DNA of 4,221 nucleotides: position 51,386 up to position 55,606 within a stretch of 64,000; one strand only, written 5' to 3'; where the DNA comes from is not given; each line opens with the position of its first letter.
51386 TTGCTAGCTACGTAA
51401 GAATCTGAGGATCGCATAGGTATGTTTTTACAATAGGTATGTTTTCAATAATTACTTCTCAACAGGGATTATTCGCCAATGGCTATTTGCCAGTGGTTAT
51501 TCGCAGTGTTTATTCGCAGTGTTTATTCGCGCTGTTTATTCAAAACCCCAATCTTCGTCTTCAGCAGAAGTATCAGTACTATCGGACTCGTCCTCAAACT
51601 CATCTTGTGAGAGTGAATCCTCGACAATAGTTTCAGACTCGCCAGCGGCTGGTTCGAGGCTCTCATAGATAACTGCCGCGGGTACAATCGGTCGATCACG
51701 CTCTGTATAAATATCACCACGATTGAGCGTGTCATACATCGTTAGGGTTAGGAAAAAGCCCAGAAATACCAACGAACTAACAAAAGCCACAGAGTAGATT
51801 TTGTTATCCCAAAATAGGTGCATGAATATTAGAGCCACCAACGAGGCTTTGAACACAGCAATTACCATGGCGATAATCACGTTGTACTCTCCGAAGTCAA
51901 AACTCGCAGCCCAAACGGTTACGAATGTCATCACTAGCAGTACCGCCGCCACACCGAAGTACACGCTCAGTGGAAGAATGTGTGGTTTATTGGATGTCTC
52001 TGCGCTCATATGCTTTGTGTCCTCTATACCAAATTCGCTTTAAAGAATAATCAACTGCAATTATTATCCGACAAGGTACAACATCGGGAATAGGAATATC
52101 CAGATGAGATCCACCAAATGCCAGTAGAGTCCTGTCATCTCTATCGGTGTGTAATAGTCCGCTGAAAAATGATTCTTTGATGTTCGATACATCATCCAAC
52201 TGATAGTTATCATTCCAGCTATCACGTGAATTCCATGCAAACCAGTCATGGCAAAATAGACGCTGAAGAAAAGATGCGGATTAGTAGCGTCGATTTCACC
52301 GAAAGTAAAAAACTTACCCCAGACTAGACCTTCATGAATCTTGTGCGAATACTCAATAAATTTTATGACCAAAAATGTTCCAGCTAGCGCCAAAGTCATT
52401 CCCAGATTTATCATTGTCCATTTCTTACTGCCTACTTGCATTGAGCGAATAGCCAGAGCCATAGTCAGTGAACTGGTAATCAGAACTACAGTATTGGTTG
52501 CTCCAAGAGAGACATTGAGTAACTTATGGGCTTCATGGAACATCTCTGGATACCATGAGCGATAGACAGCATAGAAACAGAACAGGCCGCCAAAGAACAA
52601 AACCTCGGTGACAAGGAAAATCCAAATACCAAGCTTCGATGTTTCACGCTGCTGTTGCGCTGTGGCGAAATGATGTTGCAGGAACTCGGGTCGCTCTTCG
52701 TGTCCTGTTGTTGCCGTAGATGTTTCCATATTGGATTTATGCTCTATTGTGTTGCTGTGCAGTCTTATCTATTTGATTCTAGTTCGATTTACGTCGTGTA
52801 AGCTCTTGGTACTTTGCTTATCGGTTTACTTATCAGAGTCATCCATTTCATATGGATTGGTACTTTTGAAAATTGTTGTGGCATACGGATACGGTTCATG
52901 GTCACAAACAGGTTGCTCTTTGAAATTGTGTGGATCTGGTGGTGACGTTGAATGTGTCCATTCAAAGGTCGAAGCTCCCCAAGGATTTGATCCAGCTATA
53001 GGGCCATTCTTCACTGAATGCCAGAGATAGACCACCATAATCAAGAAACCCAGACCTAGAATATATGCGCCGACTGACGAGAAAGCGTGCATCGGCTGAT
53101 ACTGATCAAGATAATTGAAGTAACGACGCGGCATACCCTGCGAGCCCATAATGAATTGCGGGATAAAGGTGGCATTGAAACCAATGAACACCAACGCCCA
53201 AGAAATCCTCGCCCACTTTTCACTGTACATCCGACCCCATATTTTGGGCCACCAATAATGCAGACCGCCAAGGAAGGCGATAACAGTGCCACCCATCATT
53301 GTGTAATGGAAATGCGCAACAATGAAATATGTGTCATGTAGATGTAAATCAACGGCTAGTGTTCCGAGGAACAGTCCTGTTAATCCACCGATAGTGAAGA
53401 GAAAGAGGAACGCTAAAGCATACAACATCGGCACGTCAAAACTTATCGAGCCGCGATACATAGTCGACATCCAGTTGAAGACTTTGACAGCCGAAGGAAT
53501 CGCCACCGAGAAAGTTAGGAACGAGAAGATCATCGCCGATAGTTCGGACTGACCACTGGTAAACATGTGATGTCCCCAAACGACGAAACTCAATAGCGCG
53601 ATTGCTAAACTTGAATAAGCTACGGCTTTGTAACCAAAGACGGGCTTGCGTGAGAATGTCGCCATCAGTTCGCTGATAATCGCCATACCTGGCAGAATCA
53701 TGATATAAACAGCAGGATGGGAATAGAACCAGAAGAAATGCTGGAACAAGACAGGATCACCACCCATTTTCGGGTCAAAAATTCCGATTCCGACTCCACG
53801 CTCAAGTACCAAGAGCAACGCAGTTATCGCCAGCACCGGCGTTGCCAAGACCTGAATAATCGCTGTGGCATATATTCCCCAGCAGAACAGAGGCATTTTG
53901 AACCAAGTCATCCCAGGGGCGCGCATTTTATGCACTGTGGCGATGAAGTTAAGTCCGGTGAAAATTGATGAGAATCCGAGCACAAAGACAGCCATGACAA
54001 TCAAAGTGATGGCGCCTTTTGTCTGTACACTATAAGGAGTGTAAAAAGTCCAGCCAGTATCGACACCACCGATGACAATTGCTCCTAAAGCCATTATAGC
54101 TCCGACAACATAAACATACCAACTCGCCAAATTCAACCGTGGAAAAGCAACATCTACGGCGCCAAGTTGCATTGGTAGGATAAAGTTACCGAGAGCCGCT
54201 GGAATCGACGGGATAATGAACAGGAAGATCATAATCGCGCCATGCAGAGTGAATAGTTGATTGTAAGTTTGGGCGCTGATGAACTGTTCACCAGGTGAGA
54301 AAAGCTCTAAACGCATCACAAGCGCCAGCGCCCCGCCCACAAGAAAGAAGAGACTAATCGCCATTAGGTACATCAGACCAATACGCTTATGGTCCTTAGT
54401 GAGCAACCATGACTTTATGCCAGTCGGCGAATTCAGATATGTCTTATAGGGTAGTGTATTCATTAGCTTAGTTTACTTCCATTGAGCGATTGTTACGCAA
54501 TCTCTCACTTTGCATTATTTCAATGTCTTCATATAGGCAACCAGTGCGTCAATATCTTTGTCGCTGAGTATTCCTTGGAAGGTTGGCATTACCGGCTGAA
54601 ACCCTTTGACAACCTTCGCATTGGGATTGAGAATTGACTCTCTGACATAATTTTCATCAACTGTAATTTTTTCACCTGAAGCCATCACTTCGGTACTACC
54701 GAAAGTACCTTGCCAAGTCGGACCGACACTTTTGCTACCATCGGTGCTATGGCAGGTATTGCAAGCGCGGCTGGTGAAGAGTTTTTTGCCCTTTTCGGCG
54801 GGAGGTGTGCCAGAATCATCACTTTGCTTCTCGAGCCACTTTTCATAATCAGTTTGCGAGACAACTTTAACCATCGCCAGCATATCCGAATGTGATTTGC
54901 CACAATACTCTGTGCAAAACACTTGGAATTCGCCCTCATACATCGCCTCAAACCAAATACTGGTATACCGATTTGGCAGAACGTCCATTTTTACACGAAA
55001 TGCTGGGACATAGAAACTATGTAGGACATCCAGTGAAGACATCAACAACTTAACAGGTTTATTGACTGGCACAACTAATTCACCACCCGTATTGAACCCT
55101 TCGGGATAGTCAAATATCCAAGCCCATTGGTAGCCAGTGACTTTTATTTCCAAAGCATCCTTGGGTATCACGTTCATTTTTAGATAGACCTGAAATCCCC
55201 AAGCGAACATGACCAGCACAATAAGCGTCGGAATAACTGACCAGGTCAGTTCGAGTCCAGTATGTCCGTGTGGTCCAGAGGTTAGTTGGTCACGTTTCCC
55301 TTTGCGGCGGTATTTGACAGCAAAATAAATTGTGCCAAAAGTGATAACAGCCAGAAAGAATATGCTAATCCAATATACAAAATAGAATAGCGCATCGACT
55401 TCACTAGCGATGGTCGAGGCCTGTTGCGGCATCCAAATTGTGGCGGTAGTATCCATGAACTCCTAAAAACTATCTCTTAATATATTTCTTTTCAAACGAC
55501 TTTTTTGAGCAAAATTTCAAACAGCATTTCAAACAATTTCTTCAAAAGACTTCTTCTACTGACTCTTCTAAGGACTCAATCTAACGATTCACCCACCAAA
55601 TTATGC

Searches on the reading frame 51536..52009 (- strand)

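Call 55: search_protein_families(library=ncbifam, proteins=[window:51536-52009:-], max_evalue=1e-15)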
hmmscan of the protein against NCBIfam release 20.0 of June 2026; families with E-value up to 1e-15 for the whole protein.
window:51536-52009:- (157 aa): 1 family
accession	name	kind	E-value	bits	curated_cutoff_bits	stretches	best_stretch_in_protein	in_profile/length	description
TIGR02229.1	caa3_sub_IV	subfamily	4.2e-20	72.3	37.25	1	8-97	1-92/92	caa(3)-type oxidase, subunit IV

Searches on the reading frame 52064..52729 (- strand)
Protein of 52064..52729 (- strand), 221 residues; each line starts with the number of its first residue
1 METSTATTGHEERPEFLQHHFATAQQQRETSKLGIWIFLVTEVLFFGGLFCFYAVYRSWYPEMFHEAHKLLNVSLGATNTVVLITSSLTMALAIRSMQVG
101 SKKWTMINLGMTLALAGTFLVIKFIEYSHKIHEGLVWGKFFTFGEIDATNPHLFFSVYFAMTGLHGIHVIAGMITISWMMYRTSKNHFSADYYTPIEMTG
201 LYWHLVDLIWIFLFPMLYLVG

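Call 55: search_protein_families(library=ncbifam, proteins=[window:52064-52729:-], max_evalue=1e-15)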
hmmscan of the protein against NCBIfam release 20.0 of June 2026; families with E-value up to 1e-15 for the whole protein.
window:52064-52729:- (221 aa): 4 families
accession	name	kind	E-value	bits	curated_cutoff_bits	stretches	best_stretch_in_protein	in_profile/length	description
TIGR02842.1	CyoC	equivalog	1.1e-29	104.1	223.75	1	33-221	3-178/180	cytochrome o ubiquinol oxidase subunit III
NF050119.1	aa3_CtaE_Actin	exception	4.8e-29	102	190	1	27-220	7-189/190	aa3-type cytochrome oxidase subunit III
TIGR02897.1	QoxC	equivalog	3.7e-24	85.9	239.9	1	26-221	5-188/190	cytochrome aa3 quinol oxidase subunit III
NF007944.0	PRK10663.1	equivalog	1.6e-22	80.3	340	1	25-221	19-202/204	cytochrome o ubiquinol oxidase subunit III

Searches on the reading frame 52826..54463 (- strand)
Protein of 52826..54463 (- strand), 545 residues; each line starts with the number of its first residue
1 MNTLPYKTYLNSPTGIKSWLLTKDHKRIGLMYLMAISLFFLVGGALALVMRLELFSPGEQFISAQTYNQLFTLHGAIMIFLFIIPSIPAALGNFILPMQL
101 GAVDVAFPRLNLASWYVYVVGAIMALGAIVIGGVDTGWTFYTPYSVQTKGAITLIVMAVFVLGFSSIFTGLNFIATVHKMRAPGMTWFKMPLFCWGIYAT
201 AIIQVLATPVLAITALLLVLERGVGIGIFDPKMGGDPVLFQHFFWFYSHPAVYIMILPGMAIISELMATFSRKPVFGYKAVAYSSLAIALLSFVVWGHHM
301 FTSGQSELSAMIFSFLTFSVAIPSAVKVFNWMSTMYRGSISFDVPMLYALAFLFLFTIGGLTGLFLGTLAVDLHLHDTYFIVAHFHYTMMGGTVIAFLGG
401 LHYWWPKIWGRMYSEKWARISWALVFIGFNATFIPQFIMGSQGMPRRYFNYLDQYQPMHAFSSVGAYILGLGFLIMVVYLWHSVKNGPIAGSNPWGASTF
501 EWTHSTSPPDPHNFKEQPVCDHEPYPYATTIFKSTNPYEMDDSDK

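Call 56: search_protein_families(library=ncbifam, proteins=[window:52826-54463:-], max_evalue=1e-15)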
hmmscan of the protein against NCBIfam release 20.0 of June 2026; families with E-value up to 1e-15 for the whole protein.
window:52826-54463:- (545 aa): 6 families
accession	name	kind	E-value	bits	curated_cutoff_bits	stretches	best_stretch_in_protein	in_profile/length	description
TIGR02891.1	CtaD_CoxA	equivalog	1e-209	697.4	670.75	1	19-519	1-503/504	cytochrome c oxidase subunit I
NF050116.1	cyt_aa3_Actin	exception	2.2e-162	541.6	880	1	19-519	2-506/522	aa3-type cytochrome oxidase subunit I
TIGR02882.1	QoxB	equivalog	8.5e-141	470.5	1015.5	1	17-523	42-553/643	cytochrome aa3 quinol oxidase subunit I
TIGR02843.1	CyoB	equivalog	2.9e-134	448.9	1020.35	1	17-522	45-559/646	cytochrome o ubiquinol oxidase subunit I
NF011592.0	PRK15017.1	equivalog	1.2e-113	381.2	1271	1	17-518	46-556/663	cytochrome o ubiquinol oxidase subunit I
NF041075.1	quin_ox_SoxB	equivalog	3.2e-19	69.3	700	1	40-479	8-449/468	proton pump complex quinol oxidase subunit SoxB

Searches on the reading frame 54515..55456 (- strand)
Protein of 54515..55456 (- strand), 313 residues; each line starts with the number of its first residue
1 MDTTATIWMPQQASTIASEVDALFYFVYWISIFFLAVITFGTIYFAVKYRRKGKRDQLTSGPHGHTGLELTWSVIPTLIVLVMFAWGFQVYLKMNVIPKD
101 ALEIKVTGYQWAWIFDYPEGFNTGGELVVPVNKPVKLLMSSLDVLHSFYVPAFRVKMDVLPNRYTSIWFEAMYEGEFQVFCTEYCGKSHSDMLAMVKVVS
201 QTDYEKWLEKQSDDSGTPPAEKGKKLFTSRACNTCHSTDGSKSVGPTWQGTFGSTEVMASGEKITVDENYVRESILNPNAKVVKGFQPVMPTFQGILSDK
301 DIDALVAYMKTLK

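Call 56: search_protein_families(library=ncbifam, proteins=[window:54515-55456:-], max_evalue=1e-15)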
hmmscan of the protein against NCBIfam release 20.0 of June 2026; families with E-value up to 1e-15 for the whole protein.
window:54515-55456:- (313 aa): 5 families
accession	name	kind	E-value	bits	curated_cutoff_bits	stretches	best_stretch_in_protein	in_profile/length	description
TIGR02866.1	CoxB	equivalog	1.1e-57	194.8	147.7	1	13-209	2-202/202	cytochrome c oxidase subunit II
NF050117.1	aa3_CtaC_Actin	exception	1e-37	129.7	250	1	9-209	26-243/244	aa3-type cytochrome oxidase subunit II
TIGR01433.1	CyoA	equivalog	7.9e-21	74.5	266.2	1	14-210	22-224/226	ubiquinol oxidase subunit II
TIGR01432.1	QOXA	equivalog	6.3e-19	68.2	240.95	1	21-210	31-225/227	cytochrome aa3 quinol oxidase subunit II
NF007816.0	PRK10525.1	equivalog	3.4e-16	59.2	511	1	37-214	57-241/318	cytochrome o ubiquinol oxidase subunit II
